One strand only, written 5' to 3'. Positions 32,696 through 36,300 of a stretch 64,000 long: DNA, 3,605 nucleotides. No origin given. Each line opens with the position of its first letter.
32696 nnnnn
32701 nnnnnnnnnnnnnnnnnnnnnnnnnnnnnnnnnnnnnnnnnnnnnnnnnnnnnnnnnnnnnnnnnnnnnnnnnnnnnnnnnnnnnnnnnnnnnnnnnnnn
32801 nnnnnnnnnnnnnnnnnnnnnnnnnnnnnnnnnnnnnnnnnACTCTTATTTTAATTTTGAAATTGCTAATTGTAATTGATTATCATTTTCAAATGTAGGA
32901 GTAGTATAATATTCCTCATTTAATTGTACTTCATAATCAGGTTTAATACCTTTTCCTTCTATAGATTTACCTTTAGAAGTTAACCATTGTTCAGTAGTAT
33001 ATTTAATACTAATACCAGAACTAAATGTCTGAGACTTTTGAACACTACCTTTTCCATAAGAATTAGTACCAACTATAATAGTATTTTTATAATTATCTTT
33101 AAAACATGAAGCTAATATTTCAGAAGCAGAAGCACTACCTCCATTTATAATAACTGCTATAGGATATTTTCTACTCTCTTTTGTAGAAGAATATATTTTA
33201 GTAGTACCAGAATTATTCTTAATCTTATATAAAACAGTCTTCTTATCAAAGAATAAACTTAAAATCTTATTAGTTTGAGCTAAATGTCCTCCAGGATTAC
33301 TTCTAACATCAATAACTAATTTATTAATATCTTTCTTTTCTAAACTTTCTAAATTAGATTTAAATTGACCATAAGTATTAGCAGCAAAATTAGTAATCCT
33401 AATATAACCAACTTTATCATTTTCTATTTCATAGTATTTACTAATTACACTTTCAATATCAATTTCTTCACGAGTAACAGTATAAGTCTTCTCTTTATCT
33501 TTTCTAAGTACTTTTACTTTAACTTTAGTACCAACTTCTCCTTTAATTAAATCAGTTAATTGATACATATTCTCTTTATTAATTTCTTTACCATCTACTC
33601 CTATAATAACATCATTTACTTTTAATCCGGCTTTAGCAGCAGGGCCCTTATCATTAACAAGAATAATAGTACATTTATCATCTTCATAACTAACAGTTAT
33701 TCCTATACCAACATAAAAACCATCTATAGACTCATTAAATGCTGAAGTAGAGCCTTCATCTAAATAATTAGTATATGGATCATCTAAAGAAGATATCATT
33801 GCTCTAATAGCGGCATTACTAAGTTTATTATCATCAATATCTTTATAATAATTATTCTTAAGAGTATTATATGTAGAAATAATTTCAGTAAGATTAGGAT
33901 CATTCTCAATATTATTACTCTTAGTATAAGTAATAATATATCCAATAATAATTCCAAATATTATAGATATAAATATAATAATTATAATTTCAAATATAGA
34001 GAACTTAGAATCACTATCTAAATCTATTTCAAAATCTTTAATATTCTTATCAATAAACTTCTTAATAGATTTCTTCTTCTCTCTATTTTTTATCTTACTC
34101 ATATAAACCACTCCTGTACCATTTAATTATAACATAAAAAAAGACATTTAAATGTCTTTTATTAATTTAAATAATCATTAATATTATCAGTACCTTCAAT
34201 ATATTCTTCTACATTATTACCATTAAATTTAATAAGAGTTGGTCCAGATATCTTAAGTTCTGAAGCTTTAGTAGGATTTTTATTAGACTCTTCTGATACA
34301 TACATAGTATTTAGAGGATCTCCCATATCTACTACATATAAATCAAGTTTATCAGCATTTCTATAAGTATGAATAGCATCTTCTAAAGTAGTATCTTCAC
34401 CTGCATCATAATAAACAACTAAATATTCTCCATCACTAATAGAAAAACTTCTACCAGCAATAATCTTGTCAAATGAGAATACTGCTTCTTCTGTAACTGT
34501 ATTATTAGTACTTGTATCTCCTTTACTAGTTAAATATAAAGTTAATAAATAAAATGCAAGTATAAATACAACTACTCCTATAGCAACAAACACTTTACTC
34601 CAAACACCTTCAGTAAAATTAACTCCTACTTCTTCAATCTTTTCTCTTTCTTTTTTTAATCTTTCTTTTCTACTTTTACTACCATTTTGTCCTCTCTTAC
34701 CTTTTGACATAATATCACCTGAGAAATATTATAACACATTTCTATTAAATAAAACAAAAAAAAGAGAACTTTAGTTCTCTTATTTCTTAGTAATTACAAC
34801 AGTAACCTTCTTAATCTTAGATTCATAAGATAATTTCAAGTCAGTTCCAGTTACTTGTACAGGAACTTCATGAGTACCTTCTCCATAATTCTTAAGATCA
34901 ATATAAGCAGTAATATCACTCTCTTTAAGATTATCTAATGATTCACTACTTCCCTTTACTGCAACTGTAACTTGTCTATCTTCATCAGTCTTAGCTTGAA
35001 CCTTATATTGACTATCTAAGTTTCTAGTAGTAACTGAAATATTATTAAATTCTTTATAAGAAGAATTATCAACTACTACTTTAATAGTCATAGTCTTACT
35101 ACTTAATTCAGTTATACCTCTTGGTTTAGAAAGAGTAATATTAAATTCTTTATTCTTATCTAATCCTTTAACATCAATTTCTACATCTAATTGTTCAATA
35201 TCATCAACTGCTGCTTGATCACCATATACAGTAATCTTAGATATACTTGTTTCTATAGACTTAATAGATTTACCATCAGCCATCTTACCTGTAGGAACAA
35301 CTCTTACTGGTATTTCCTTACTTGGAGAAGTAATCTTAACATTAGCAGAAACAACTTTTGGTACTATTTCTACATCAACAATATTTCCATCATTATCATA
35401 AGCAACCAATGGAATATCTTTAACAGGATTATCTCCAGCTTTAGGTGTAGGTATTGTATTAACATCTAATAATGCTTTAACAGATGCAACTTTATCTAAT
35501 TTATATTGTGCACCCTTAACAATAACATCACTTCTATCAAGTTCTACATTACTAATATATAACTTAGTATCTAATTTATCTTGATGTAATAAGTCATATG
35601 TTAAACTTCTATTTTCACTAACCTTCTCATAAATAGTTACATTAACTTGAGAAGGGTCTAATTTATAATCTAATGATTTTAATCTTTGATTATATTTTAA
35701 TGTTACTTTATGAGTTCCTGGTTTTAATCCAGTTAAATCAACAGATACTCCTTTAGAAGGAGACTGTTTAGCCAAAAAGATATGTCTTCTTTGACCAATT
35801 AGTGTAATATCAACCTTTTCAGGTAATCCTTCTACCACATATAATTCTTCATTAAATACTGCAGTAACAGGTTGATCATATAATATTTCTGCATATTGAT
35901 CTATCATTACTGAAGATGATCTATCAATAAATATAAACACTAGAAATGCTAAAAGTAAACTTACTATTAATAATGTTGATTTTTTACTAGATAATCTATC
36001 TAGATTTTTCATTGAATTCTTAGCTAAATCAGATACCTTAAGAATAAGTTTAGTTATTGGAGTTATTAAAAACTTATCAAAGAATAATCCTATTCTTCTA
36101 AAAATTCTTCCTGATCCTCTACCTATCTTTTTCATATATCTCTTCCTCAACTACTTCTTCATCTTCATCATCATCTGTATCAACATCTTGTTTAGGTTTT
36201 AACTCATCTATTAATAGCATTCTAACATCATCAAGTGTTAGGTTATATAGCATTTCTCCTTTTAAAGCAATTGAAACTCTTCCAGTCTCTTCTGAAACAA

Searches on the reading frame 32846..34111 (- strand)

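Call 30: search_protein_families(library=pfam, proteins=[window:32846-34111:-], max_evalue=0.001)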
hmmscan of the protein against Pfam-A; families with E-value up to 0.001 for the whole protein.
window:32846-34111:- (421 aa): 5 families
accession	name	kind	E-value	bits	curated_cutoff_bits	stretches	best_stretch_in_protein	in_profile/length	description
PF03572.23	Peptidase_S41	-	9e-48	162.4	24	1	233-395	1-165/165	Peptidase family S41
PF13180.12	PDZ_2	-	3.5e-16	59.7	27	1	135-213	2-79/80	PDZ domain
PF22694.1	CtpB_N-like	-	1.4e-12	48.3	27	1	66-119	30-83/85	Activating protease CtpB N-terminal domain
PF17820.7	PDZ_6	-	5.5e-11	42.5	27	1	151-203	4-54/54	PDZ domain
PF00595.29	PDZ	-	6.5e-09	36.5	23.2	1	135-201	11-80/81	PDZ domain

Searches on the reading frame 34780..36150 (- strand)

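Call 30: search_protein_families(library=pfam, proteins=[window:34780-36150:-], max_evalue=0.001)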
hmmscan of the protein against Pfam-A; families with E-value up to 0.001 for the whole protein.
window:34780-36150:- (456 aa): 1 family
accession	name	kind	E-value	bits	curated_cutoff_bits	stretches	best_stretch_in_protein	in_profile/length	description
PF07949.17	YbbR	-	1.5e-28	99.4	22.3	3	280-358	1-81/81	YbbR-like protein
